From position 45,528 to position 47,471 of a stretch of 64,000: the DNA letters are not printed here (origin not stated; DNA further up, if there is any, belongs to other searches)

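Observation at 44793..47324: CFTase-like GH32 (WMNE nucleophile): possible cyclofructan synthesis in a gut bacterium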

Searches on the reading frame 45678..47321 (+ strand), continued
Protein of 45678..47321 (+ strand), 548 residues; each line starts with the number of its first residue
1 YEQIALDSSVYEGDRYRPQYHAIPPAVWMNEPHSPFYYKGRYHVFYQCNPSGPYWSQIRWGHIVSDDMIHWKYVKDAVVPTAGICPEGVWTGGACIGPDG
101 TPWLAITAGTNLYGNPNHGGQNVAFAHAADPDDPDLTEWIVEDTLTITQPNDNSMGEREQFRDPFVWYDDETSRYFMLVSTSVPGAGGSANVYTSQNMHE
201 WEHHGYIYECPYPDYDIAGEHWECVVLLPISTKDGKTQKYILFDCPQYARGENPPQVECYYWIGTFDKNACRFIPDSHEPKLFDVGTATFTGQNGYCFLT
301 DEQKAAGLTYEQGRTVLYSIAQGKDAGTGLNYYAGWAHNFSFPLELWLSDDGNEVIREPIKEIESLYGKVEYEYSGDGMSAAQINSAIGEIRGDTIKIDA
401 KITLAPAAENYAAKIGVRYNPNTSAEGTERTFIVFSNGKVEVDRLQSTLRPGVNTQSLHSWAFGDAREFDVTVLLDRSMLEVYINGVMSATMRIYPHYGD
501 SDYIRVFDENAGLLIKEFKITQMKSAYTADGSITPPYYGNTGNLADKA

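Call 41: search_protein_families(library=pfam, proteins=[P0378, P0416, P0396], max_evalue=0.01)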
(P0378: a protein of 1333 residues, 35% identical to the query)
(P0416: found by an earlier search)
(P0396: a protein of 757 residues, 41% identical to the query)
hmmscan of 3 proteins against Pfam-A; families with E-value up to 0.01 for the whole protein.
P0378 (1333 aa): 6 families
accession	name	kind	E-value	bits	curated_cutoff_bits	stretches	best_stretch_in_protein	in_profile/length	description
PF00251.26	Glyco_hydro_32N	-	5.3e-65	220.4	22.1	1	661-986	1-307/307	Glycosyl hydrolases family 32 N-terminal domain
PF08244.19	Glyco_hydro_32C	-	9.6e-34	117.1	21.9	1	989-1142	1-158/158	Glycosyl hydrolases family 32 C terminal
PF13385.13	Laminin_G_3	-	5.3e-26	92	27.6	1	452-621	1-150/151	Concanavalin A-like lectin/glucanases superfamily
PF02210.31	Laminin_G_2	-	0.0033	18.3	22.9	1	501-613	16-125/126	Laminin G domain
PF16346.12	GH32_BT1760-like_C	-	0.0046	17.4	31.4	0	1231-1291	39-99/176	GH32, BT1760-like, C-terminal domain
PF02973.23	Sialidase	-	0.0062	16.5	26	0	542-623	106-183/189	Sialidase, N-terminal domain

P0416 (1338 aa): 6 families
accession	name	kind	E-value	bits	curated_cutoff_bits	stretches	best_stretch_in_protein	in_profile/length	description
PF00251.26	Glyco_hydro_32N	-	1.5e-65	222.2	22.1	1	666-991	1-307/307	Glycosyl hydrolases family 32 N-terminal domain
PF08244.19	Glyco_hydro_32C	-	2e-34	119.3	21.9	1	994-1147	1-158/158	Glycosyl hydrolases family 32 C terminal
PF13385.13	Laminin_G_3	-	1.7e-26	93.6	27.6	1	457-626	1-150/151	Concanavalin A-like lectin/glucanases superfamily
PF02210.31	Laminin_G_2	-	0.00047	21.1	22.9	1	506-618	16-125/126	Laminin G domain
PF02973.23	Sialidase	-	0.0025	17.8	26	1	547-628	106-183/189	Sialidase, N-terminal domain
PF16346.12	GH32_BT1760-like_C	-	0.0033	17.8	31.4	0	1038-1145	68-176/176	GH32, BT1760-like, C-terminal domain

P0396 (757 aa): 5 families
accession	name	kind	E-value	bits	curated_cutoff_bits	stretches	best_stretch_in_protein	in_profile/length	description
PF00251.26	Glyco_hydro_32N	-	1.2e-61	209.4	22.1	1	282-592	1-303/307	Glycosyl hydrolases family 32 N-terminal domain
PF08244.19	Glyco_hydro_32C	-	2.2e-32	112.7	21.9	1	599-752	1-158/158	Glycosyl hydrolases family 32 C terminal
PF13385.13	Laminin_G_3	-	5.5e-21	75.7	27.6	1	86-242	16-151/151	Concanavalin A-like lectin/glucanases superfamily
PF04616.20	Glyco_hydro_43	-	7.2e-05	22.7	32.2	0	417-464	8-55/288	Glycosyl hydrolases family 43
PF02973.23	Sialidase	-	0.0083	16.1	26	0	166-242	111-182/189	Sialidase, N-terminal domain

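Call 74: find_homologous_proteins(query=P0396, max_evalue=1e-20)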
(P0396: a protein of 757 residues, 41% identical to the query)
Query P0396 (757 aa): 1732 proteins with E <= 1e-20 among 8000 candidates; the best 120 are listed.
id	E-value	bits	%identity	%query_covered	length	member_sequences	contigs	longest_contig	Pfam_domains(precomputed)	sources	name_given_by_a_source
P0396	0.0e+0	1795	100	100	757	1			PF08244.20,PF00251.27,PF13385.14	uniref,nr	uniref:beta-fructofuranosidase n=1 Tax=Paenibacillus polymyxa TaxID=1406 RepID=A0A410R7T9_PAEPO|nr:e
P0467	0.0e+0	1775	99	100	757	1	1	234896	PF08244.20,PF00251.27,PF13385.14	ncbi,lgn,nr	ncbi:GH32 C-terminal domain-containing protein [Paenibacillus sp. EKM208P]|nr:GH32 C-terminal domain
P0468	0.0e+0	1772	99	100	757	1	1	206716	PF08244.20,PF00251.27,PF13385.14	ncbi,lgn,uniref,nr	ncbi:GH32 C-terminal domain-containing protein [Paenibacillus sp. F4]|uniref:GH32 C-terminal domain-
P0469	0.0e+0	1760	98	100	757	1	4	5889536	PF08244.20,PF00251.27,PF13385.14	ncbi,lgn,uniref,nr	ncbi:GH32 C-terminal domain-containing protein [Paenibacillus polymyxa]|uniref:GH32 C-terminal domai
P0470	0.0e+0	1759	98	100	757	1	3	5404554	PF08244.20,PF00251.27,PF13385.14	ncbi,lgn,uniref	ncbi:GH32 C-terminal domain-containing protein [Paenibacillus sp. FSL H7-0703]|uniref:GH32 C-termina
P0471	0.0e+0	1757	98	100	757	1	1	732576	PF08244.20,PF00251.27,PF13385.14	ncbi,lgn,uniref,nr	ncbi:GH32 C-terminal domain-containing protein [Paenibacillus sp. EKM212P]|uniref:GH32 C-terminal do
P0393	0.0e+0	1756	97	100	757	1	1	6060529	PF08244.20,PF00251.27,PF13385.14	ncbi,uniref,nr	ncbi:GH32 C-terminal domain-containing protein [Paenibacillus sp. S02]|uniref:GH32 C-terminal domain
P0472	0.0e+0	1756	98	100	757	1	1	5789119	PF08244.20,PF00251.27,PF13385.14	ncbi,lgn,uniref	ncbi:GH32 C-terminal domain-containing protein [Paenibacillus sp. FSL H8-0168]|uniref:GH32 C-termina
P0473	0.0e+0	1755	97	100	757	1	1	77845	PF08244.20,PF00251.27,PF13385.14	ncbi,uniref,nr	ncbi:GH32 C-terminal domain-containing protein [Paenibacillus sp. BJ-4]|uniref:GH32 C-terminal domai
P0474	0.0e+0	1754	98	100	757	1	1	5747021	PF08244.20,PF00251.27,PF13385.14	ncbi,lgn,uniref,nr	ncbi:GH32 C-terminal domain-containing protein [Paenibacillus polymyxa]|uniref:GH32 C-terminal domai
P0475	0.0e+0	1754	97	100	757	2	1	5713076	PF08244.20,PF00251.27,PF13385.14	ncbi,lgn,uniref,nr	ncbi:GH32 C-terminal domain-containing protein [Paenibacillus polymyxa]|uniref:beta-fructofuranosida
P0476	0.0e+0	1754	97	100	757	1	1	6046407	PF08244.20,PF00251.27,PF13385.14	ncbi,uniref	ncbi:GH32 C-terminal domain-containing protein [Paenibacillus peoriae]|uniref:GH32 C-terminal domain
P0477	0.0e+0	1752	98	100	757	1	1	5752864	PF08244.20,PF00251.27,PF13385.14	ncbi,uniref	ncbi:GH32 C-terminal domain-containing protein [Paenibacillus polymyxa]|uniref:GH32 C-terminal domai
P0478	0.0e+0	1752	97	100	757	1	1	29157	PF08244.20,PF00251.27,PF13385.14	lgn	-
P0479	0.0e+0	1750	97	100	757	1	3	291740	PF08244.20,PF00251.27,PF13385.14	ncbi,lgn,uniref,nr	ncbi:GH32 C-terminal domain-containing protein [Paenibacillus jamilae]|uniref:GH32 C-terminal domain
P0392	0.0e+0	1740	97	100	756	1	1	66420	PF08244.20,PF00251.27,PF13385.14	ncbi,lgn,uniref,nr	ncbi:GH32 C-terminal domain-containing protein [Paenibacillus polymyxa]|uniref:GH32 C-terminal domai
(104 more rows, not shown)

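Call 75: find_encoding_contigs(protein=P0376, flank=10000, max_places=2)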
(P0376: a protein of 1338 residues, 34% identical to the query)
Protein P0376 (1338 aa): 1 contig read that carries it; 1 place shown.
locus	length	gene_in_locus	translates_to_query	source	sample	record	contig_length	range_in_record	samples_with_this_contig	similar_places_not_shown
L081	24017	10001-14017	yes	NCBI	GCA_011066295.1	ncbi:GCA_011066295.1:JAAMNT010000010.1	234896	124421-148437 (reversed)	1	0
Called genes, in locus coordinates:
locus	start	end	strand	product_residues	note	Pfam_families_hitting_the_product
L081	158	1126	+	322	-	PF00356:LacI, PF00532:Peripla_BP_1, PF13407:Peripla_BP_4, PF13377:Peripla_BP_3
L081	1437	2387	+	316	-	PF00528:BPD_transp_1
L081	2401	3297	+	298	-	PF00528:BPD_transp_1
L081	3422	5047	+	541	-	PF01547:SBP_bac_1, PF13416:SBP_bac_8 (weak)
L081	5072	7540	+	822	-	PF00294:PfkB, PF00251:Glyco_hydro_32N, PF08244:Glyco_hydro_32C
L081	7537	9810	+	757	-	PF13385:Laminin_G_3, PF00251:Glyco_hydro_32N, PF08244:Glyco_hydro_32C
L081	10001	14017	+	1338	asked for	PF13385:Laminin_G_3, PF00251:Glyco_hydro_32N, PF08244:Glyco_hydro_32C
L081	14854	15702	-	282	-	PF00126:HTH_1, PF03466:LysR_substrate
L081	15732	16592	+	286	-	PF00561:Abhydrolase_1, PF12146:Hydrolase_4 (weak), PF12697:Abhydrolase_6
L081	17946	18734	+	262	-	PF01177:Asp_Glu_race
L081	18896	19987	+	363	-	PF00478:IMPDH, PF03060:NMO, PF01180:DHO_dh (faint), PF01070:FMN_dh (weak)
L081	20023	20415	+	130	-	PF01361:Tautomerase, PF14552:Tautomerase_2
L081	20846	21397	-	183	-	-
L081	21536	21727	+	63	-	PF00072:Response_reg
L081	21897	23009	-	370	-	PF03845:Spore_permease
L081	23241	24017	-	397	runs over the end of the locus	PF25198:Spore_GerAC_N, PF05504:Spore_GerAC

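Call 83: find_encoding_contigs(protein=P0378, flank=10000, max_places=1)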
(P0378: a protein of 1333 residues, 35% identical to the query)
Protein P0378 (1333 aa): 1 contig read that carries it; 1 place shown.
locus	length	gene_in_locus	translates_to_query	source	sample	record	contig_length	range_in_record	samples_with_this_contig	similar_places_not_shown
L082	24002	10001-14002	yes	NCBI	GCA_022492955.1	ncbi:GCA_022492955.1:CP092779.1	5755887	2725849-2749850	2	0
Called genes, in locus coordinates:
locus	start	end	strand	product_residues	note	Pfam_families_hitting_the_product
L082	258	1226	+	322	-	PF00356:LacI, PF00532:Peripla_BP_1, PF13407:Peripla_BP_4, PF13377:Peripla_BP_3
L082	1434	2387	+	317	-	PF00528:BPD_transp_1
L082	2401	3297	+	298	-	PF00528:BPD_transp_1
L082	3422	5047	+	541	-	PF01547:SBP_bac_1 (weak), PF13416:SBP_bac_8 (weak)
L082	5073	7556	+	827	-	PF00294:PfkB, PF00251:Glyco_hydro_32N, PF08244:Glyco_hydro_32C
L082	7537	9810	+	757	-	PF13385:Laminin_G_3, PF00251:Glyco_hydro_32N, PF08244:Glyco_hydro_32C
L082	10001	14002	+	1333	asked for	PF13385:Laminin_G_3, PF00251:Glyco_hydro_32N, PF08244:Glyco_hydro_32C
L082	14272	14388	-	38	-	-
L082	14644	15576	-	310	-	PF07224:Chlorophyllase (weak), PF12740:PETase, PF03403:PAF-AH_p_II (faint)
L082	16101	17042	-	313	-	PF00561:Abhydrolase_1 (faint), PF01738:DLH (faint), PF20434:BD-FAE, PF07859:Abhydrolase_3, PF00326:Peptidase_S9 (weak)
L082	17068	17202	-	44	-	-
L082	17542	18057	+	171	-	PF14278:TetR_C_8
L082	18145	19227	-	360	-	PF00672:HAMP, PF00512:HisKA, PF02518:HATPase_c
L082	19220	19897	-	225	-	PF00072:Response_reg, PF00486:Trans_reg_C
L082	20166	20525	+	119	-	PF00933:Glyco_hydro_3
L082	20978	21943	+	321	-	PF12740:PETase, PF07224:Chlorophyllase (weak)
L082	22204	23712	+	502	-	PF00326:Peptidase_S9 (faint)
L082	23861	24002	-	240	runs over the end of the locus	PF00106:adh_short, PF08659:KR, PF13561:adh_short_C2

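Call 84: find_encoding_contigs(protein=P0372, flank=10000, max_places=1)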
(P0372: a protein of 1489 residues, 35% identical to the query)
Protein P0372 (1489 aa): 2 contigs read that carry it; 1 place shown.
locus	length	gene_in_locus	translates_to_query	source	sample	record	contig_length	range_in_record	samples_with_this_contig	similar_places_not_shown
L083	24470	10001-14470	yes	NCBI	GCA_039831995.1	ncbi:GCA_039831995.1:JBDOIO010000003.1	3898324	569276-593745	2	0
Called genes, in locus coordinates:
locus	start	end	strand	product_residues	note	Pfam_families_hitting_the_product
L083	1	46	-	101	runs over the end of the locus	PF02518:HATPase_c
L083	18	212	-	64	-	PF00672:HAMP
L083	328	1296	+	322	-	PF00356:LacI, PF00532:Peripla_BP_1, PF13407:Peripla_BP_4, PF13377:Peripla_BP_3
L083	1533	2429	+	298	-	PF00528:BPD_transp_1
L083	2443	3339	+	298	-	PF00528:BPD_transp_1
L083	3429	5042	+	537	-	PF01547:SBP_bac_1, PF13416:SBP_bac_8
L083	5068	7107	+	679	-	PF00294:PfkB, PF00251:Glyco_hydro_32N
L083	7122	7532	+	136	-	PF08244:Glyco_hydro_32C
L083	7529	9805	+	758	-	PF13385:Laminin_G_3, PF00251:Glyco_hydro_32N, PF08244:Glyco_hydro_32C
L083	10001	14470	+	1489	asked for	PF13385:Laminin_G_3, PF00251:Glyco_hydro_32N, PF08244:Glyco_hydro_32C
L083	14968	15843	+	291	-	PF00144:Beta-lactamase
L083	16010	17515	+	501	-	PF03403:PAF-AH_p_II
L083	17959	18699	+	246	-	PF00561:Abhydrolase_1, PF12146:Hydrolase_4, PF12697:Abhydrolase_6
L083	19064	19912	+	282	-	PF03123:CAT_RBD, PF00874:PRD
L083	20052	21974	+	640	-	PF00367:PTS_EIIB, PF02378:PTS_EIIC, PF00358:PTS_EIIA_1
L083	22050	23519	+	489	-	PF00232:Glyco_hydro_1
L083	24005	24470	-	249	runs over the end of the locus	PF00376:MerR, PF13411:MerR_1, PF00376:MerR, PF13411:MerR_1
